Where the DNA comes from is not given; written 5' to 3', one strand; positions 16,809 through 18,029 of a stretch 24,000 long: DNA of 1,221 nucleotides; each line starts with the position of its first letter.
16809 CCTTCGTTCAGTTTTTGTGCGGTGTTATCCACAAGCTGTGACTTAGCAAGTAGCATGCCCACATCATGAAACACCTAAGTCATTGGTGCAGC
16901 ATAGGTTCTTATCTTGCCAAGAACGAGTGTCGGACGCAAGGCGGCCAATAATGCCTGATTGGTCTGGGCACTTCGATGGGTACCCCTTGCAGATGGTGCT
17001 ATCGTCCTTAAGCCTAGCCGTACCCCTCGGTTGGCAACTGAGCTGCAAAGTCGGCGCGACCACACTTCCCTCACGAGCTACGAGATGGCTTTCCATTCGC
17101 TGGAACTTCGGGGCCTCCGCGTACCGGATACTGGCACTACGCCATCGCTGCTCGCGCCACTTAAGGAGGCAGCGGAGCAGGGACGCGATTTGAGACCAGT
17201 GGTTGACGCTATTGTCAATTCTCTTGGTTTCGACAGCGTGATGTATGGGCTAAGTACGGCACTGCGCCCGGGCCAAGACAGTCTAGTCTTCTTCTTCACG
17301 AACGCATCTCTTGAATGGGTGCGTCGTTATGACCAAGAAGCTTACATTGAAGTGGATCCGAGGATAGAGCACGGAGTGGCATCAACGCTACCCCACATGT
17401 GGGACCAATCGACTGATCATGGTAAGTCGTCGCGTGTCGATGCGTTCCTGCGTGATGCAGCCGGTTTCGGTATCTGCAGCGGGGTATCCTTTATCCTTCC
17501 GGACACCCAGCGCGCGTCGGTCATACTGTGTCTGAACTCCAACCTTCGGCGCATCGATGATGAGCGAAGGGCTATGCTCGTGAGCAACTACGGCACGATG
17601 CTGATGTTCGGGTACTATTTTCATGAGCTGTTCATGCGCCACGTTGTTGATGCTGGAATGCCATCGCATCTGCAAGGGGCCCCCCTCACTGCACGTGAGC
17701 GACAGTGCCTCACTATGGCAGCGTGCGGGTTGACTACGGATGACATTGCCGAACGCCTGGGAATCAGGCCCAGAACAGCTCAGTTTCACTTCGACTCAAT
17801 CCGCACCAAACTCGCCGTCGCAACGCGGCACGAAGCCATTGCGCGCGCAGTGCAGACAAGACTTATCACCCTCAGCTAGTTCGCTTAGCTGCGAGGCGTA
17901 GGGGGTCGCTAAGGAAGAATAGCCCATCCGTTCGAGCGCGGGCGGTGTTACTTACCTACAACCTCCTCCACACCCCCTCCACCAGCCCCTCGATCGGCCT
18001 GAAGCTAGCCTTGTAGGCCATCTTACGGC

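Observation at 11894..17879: DSF-type (rpf) signalling genes physically joined to an AHL-type LuxR solo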

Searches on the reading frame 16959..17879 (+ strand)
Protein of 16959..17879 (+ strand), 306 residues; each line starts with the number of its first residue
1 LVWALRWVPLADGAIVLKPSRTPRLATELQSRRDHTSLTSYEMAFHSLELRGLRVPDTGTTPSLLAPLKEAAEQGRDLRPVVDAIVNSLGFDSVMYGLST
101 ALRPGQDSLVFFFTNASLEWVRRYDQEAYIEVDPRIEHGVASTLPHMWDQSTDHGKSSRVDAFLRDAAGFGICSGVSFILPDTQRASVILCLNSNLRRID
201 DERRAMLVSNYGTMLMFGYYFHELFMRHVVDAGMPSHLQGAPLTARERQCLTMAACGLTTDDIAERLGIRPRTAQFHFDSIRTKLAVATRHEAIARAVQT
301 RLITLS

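Call 4: search_protein_families(library=pfam, proteins=[window:16959-17879:+], max_evalue=0.01)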
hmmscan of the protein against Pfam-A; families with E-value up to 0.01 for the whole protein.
window:16959-17879:+ (306 aa): 5 families
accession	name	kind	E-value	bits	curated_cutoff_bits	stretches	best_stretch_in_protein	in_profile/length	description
PF03472.21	Autoind_bind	-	1.8e-23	83.2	23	1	78-222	5-146/149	Autoinducer binding domain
PF00196.25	GerE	-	1.1e-13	51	23.5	1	242-295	2-55/57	Bacterial regulatory proteins, luxR family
PF08281.18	Sigma70_r4_2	-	1.3e-06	28.3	25.7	1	243-277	11-46/54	Sigma-70, region 4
PF24657.1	DUF7646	-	0.0021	18.4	27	1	256-304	29-77/85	Domain of unknown function (DUF7646)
PF13384.12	HTH_23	-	0.003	17.8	24.6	1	248-275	8-35/50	Homeodomain-like domain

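Call 5: search_protein_families(library=ncbifam, proteins=[window:16959-17879:+], max_evalue=0.001)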
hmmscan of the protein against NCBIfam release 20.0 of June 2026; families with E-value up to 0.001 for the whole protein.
window:16959-17879:+ (306 aa): 16 families
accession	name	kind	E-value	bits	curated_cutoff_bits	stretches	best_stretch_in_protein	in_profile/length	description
TIGR03541.1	reg_near_HchA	equivalog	2.2e-13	50.3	215.6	1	73-300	15-229/232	PA1136 family autoinducer-binding transcriptional regulator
NF010444.1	PRK13870.1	equivalog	2.3e-11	43.6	250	1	84-303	27-234/234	autoinducer-binding transcriptional regulator TraR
NF003420.0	PRK04841.1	equivalog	8.7e-09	33.9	537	1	221-299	816-895/903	HTH-type transcriptional regulator MalT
NF047785.1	respo_reg_MadR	equivalog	4.6e-08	32.7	300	1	238-303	144-209/209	MadR family response regulator transcription factor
NF047402.1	TransRegVisN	equivalog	7e-08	32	250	1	242-302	185-245/246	transcriptional regulator VisN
NF047403.1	TransRegVisR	equivalog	3.5e-07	29.9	300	1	237-300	153-216/220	transcriptional regulator VisR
NF052445.1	RespRegMctR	equivalog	6e-07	29.1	300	1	238-301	140-203/205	two-component system response regulator MctR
NF050132.1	TransRegAbsR2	equivalog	2.6e-06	26.5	850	1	242-290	530-578/582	LuxR family transcriptional regulator AbsR2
NF007561.1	PRK10188.1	equivalog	5.5e-06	25.9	350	1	110-302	57-239/240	quorum-sensing transcriptional regulator SdiA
TIGR03020.2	EpsA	equivalog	1.1e-05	25.3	170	1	241-299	189-247/247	XrtB/PEP-CTERM-associated transcriptional regulator EpsA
NF052366.1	photon_PedR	equivalog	1.4e-05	25.2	120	1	243-300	3-60/74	photosynthetic electron transport-dependent transcriptional regulator PedR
NF007685.0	PRK10360.1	equivalog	1.9e-05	24.5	258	1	241-296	136-191/196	response regulator transcription factor UhpA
NF007935.0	PRK10651.1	equivalog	8e-05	21.9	250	1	239-301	152-214/216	two-component system response regulator NarL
NF041232.1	BagY_FevT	exception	0.00019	20.4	700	1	237-296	291-350/367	LuxR family transcriptional regulator BagY/FevT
NF041673.1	transregRamA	equivalog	0.00026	20.2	500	1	239-297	215-273/280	acetate metabolism transcriptional regulator RamA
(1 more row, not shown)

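Call 13: find_homologous_proteins(query=window:17085-17879:+, max_evalue=0.00001)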
Query window:17085-17879:+ (264 aa): 155 proteins with E <= 0.00001 among 3094 candidates; the best 120 are listed.
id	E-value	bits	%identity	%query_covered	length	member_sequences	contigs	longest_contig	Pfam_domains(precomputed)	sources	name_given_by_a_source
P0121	3.6e-173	592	100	100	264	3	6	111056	PF00196.26,PF08281.19,PF03472.22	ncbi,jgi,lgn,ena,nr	ncbi:MAG TPA: LuxR family transcriptional regulator [Casimicrobiaceae bacterium]|nr:LuxR family tran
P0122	6.3e-133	460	77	100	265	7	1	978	PF00196.26,PF08281.19,PF03472.22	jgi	jgi:DNA-binding CsgD family transcriptional regulator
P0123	5.8e-124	430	74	100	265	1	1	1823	PF00196.26,PF03472.22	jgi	jgi:DNA-binding CsgD family transcriptional regulator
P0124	1.2e-118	413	88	80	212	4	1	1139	PF00196.26,PF08281.19,PF03472.22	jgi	jgi:DNA-binding CsgD family transcriptional regulator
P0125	3.1e-116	405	68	100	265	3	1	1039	PF00196.26,PF08281.19,PF03472.22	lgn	-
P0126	3.3e-115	402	68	100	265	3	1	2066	PF00196.26,PF08281.19,PF03472.22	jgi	jgi:LuxR family transcriptional regulator, activator of conjugal transfer of Ti plasmids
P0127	1.8e-114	399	67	100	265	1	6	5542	PF00196.26,PF08281.19,PF03472.22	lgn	-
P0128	1.8e-113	396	67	100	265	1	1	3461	PF00196.26,PF08281.19,PF03472.22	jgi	jgi:LuxR family transcriptional activator of conjugal transfer of Ti plasmids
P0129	7.2e-113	394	67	100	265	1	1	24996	PF00196.26,PF08281.19,PF03472.22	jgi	jgi:DNA-binding CsgD family transcriptional regulator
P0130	8.9e-112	390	66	100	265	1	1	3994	PF00196.26,PF08281.19,PF03472.22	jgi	jgi:DNA-binding CsgD family transcriptional regulator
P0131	2.6e-111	389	68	100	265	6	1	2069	PF00196.26,PF08281.19,PF03472.22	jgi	-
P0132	1.0e-110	387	66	100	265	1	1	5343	PF00196.26,PF08281.19,PF03472.22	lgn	-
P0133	2.3e-110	386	67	99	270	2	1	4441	PF00196.26,PF08281.19,PF03472.22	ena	-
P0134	7.0e-110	384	67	100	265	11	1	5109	PF00196.26,PF08281.19,PF03472.22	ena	-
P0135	9.1e-110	384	67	100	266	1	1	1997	PF00196.26,PF08281.19,PF03472.22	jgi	-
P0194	1.0e-70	256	49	99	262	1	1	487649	PF00196.26,PF08281.19,PF03472.22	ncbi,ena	-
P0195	2.2e-70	255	51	92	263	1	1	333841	PF00196.26,PF03472.22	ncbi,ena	-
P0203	6.6e-67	243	48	99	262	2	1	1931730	PF00196.26,PF03472.22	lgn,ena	-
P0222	1.6e-62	229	45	99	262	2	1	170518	PF00196.26,PF03472.22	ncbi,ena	-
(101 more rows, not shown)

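Call 14: search_solved_structures(query=window:17085-17879:+, max_evalue=0.01, show_alignments=5)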
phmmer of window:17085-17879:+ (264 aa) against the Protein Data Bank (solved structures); distinct sequences matched with E-value up to 0.01: 36.
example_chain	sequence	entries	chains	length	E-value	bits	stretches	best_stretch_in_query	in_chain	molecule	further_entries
6mwh_A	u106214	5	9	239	2.1e-14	56.6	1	38-263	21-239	Transcriptional regulator LasR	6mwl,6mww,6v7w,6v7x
6mvn_A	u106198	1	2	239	4.7e-14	55.5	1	38-263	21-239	Transcriptional regulator LasR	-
6mwz_A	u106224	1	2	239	7.7e-14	54.8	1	38-263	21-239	Transcriptional regulator LasR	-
7r3g_B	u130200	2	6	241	6e-10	42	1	33-257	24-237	Regulatory protein RhlR | PROSS optimized variant of RhlR with 75 mutations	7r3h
3szt_A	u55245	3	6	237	9.8e-10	41.3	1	42-257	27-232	Quorum-sensing control repressor | LuxR family transcriptional regulator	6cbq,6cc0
3qp6_A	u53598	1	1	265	1.5e-09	40.7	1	35-255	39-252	CviR transcriptional regulator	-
7r3j_C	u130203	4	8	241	1.3e-08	37.7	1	37-255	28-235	Regulatory protein RhlR | RhlR protein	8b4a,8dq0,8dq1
3qp5_A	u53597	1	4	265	1.5e-08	37.4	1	36-254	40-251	CviR transcriptional regulator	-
6d6d_A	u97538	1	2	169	4.9e-08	35.7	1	38-142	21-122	Transcriptional activator protein LasR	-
6d6a_A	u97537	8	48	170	5e-08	35.7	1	38-142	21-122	Transcriptional activator protein LasR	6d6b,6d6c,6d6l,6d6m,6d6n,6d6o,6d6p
3ix3_A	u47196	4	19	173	5.2e-08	35.7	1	38-142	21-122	Transcriptional activator protein lasR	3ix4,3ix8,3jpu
2uv0_E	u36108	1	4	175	5.3e-08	35.6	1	38-142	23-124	TRANSCRIPTIONAL ACTIVATOR PROTEIN LASR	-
4ng2_A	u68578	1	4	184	6e-08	35.5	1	38-142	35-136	Transcriptional activator protein LasR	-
6mvm_A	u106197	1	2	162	6.8e-08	35.3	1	38-138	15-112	Transcriptional regulator LasR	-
7r3e_A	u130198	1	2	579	1.4e-07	34.3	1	37-255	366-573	2-aminobenzoylacetyl-CoA thioesterase,Regulatory protein RhlR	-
4y13_A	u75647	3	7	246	0.0056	19.2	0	67-261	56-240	Transcriptional regulator of ftsQAZ gene cluster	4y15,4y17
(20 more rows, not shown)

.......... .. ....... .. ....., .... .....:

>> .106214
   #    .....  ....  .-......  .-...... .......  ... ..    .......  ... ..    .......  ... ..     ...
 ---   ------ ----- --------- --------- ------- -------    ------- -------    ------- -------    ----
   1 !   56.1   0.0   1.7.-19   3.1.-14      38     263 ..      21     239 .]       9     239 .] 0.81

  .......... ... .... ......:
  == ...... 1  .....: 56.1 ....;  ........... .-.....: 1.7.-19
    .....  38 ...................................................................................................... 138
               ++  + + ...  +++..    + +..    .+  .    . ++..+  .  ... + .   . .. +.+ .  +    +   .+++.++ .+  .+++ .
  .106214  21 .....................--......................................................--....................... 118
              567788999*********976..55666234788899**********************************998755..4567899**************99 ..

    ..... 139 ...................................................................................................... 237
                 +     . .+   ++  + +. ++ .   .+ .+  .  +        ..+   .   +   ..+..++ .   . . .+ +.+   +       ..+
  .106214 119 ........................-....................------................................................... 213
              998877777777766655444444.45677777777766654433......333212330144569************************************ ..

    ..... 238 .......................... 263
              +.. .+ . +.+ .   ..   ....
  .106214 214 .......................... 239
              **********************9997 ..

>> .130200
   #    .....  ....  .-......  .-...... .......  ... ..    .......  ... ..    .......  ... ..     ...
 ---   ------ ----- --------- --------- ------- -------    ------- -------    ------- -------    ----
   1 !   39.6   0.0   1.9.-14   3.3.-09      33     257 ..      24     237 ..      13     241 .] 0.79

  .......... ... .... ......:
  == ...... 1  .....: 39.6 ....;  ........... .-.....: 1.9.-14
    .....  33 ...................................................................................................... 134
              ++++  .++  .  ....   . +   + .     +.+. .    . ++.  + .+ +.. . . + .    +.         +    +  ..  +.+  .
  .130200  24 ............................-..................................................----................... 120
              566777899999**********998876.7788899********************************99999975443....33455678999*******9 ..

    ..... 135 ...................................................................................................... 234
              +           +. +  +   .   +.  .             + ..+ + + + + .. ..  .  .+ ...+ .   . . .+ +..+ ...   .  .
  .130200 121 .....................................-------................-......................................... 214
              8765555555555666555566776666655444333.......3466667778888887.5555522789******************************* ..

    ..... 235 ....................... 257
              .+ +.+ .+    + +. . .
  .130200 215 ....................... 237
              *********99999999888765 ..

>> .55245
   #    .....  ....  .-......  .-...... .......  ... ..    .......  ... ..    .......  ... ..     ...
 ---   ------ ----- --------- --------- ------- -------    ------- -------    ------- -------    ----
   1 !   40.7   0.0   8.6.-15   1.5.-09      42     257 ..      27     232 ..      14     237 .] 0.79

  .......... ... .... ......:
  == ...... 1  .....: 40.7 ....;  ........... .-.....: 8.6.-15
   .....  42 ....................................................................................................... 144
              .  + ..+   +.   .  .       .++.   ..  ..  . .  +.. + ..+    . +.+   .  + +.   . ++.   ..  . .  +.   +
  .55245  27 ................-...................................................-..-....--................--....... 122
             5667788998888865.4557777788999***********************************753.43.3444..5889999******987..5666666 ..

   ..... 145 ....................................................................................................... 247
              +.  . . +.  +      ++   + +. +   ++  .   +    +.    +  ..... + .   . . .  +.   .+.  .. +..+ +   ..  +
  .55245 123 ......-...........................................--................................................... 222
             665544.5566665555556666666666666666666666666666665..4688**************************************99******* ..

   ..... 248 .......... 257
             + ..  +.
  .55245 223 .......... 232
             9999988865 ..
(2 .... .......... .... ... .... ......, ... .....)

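Call 15: find_encoding_contigs(protein=P0194, flank=8000, max_places=1)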
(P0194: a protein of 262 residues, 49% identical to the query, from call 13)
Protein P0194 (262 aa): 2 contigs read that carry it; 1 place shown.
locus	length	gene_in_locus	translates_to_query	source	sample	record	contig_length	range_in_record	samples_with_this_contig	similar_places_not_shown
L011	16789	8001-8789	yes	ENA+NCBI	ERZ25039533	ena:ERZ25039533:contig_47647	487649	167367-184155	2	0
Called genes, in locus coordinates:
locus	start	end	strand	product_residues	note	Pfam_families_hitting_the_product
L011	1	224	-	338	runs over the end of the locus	PF13439:Glyco_transf_4, PF13579:Glyco_trans_4_4 (weak), PF00534:Glycos_transf_1, PF13692:Glyco_trans_1_4, PF20706:GT4-conflict (weak)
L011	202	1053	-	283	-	PF00149:Metallophos, PF12850:Metallophos_2 (faint)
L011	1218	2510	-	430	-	PF14344:DUF4397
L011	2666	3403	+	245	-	PF03588:Leu_Phe_trans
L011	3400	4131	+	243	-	PF04376:ATE_N, PF04377:ATE_C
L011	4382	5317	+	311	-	PF00378:ECH_1, PF16113:ECH_2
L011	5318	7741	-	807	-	PF00512:HisKA, PF02518:HATPase_c, PF00072:Response_reg, PF01627:Hpt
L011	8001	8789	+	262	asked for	PF03472:Autoind_bind, PF08281:Sigma70_r4_2 (faint), PF00196:GerE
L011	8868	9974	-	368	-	PF00072:Response_reg, PF13487:HD_5, PF01966:HD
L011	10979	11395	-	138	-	PF00376:MerR, PF13411:MerR_1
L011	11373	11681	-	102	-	PF00216:Bac_DNA_binding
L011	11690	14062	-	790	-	PF01588:tRNA_bind, PF03483:B3_4, PF03484:B5, PF17759:tRNA_synthFbeta, PF03147:FDX-ACB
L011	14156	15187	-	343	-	PF02912:Phe_tRNA-synt_N, PF01409:tRNA-synt_2d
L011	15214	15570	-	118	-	PF00453:Ribosomal_L20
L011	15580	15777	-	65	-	PF01632:Ribosomal_L35p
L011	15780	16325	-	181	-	PF05198:IF3_N, PF00707:IF3_C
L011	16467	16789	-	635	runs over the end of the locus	PF02824:TGS, PF07973:tRNA_SAD, PF00587:tRNA-synt_2b, PF03129:HGTP_anticodon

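Call 16: find_encoding_contigs(protein=P0203, flank=8000, max_places=1)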
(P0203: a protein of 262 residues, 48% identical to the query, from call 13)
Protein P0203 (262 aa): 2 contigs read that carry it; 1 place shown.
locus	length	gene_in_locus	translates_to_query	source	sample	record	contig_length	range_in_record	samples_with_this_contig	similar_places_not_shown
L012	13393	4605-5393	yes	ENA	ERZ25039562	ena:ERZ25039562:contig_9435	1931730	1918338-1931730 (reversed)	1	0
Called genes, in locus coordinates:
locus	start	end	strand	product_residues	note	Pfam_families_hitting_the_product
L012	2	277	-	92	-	?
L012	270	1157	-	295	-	PF00512:HisKA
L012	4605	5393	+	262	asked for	PF03472:Autoind_bind, PF00196:GerE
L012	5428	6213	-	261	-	PF03472:Autoind_bind, PF00196:GerE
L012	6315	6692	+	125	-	-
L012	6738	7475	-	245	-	-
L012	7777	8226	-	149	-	PF00376:MerR, PF13411:MerR_1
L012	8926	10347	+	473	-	-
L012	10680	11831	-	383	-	PF01409:tRNA-synt_2d, PF01588:tRNA_bind (faint)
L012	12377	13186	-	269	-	PF05198:IF3_N, PF00707:IF3_C, PF01632:Ribosomal_L35p (weak)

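Call 17: find_encoding_contigs(protein=P0195, flank=8000, max_places=1)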
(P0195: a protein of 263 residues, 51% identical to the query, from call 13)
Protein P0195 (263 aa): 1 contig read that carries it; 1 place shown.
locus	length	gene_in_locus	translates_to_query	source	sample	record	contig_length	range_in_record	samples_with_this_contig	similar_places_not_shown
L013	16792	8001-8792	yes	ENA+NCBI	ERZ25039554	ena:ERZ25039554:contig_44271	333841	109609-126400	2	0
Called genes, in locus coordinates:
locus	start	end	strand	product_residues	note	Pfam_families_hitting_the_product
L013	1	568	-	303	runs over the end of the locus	PF04079:SMC_ScpB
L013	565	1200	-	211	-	PF02616:SMC_ScpA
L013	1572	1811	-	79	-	PF00579:tRNA-synt_1b (weak)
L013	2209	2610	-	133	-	PF00579:tRNA-synt_1b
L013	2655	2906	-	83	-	PF02163:Peptidase_M50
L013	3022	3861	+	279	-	-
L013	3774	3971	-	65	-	PF01300:Sua5_yciO_yrdC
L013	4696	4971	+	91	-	-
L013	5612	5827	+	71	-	-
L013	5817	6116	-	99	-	-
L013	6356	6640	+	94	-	PF02643:DUF192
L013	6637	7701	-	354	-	PF13384:HTH_23, PF13551:HTH_29 (weak), PF13565:HTH_32, PF13358:DDE_3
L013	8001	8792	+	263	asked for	PF03472:Autoind_bind, PF00196:GerE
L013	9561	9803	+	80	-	PF08281:Sigma70_r4_2 (weak), PF00196:GerE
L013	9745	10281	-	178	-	PF00702:Hydrolase, PF12710:HAD (weak), PF13419:HAD_2, PF13242:Hydrolase_like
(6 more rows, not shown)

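Call 18: find_encoding_contigs(protein=P0222, flank=8000, max_places=1)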
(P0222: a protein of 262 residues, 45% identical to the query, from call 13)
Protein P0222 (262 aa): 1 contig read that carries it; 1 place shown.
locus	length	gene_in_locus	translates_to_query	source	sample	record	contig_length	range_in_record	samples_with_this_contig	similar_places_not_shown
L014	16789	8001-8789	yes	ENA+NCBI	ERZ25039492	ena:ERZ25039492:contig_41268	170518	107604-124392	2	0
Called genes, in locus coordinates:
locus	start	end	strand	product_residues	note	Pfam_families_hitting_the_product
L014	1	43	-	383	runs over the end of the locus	PF00487:FA_desaturase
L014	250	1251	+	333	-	PF00561:Abhydrolase_1 (weak), PF12146:Hydrolase_4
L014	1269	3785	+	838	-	PF00512:HisKA, PF02518:HATPase_c, PF00072:Response_reg, PF01627:Hpt (weak)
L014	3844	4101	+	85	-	PF00550:PP-binding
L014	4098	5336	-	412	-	PF00109:ketoacyl-synt, PF00108:Thiolase_N (weak), PF02801:Ketoacyl-synt_C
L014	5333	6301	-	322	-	PF00378:ECH_1, PF16113:ECH_2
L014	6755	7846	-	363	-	PF00108:Thiolase_N, PF08545:ACP_syn_III, PF08541:ACP_syn_III_C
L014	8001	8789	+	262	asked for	PF03472:Autoind_bind, PF00196:GerE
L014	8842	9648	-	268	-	PF13487:HD_5, PF01966:HD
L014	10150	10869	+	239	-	-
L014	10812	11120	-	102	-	PF00216:Bac_DNA_binding, PF18175:HU-CCDC81_bac_2 (faint)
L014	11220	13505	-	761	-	PF01588:tRNA_bind, PF03483:B3_4, PF03484:B5, PF17759:tRNA_synthFbeta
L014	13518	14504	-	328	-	PF01409:tRNA-synt_2d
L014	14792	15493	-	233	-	-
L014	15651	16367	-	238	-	-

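Call 26: search_protein_families(library=pfam, proteins=[L014:5336-6301:-], max_evalue=0.001)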
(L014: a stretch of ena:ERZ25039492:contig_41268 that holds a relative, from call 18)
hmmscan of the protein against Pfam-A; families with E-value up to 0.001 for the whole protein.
L014:5336-6301:- (322 aa): 2 families
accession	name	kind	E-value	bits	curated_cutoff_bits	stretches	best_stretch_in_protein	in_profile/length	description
PF00378.25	ECH_1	-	8.8e-23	81.4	27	1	78-262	34-211/251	Enoyl-CoA hydratase/isomerase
PF16113.10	ECH_2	-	4.1e-13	50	27.2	1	71-256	22-202/335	Enoyl-CoA hydratase/isomerase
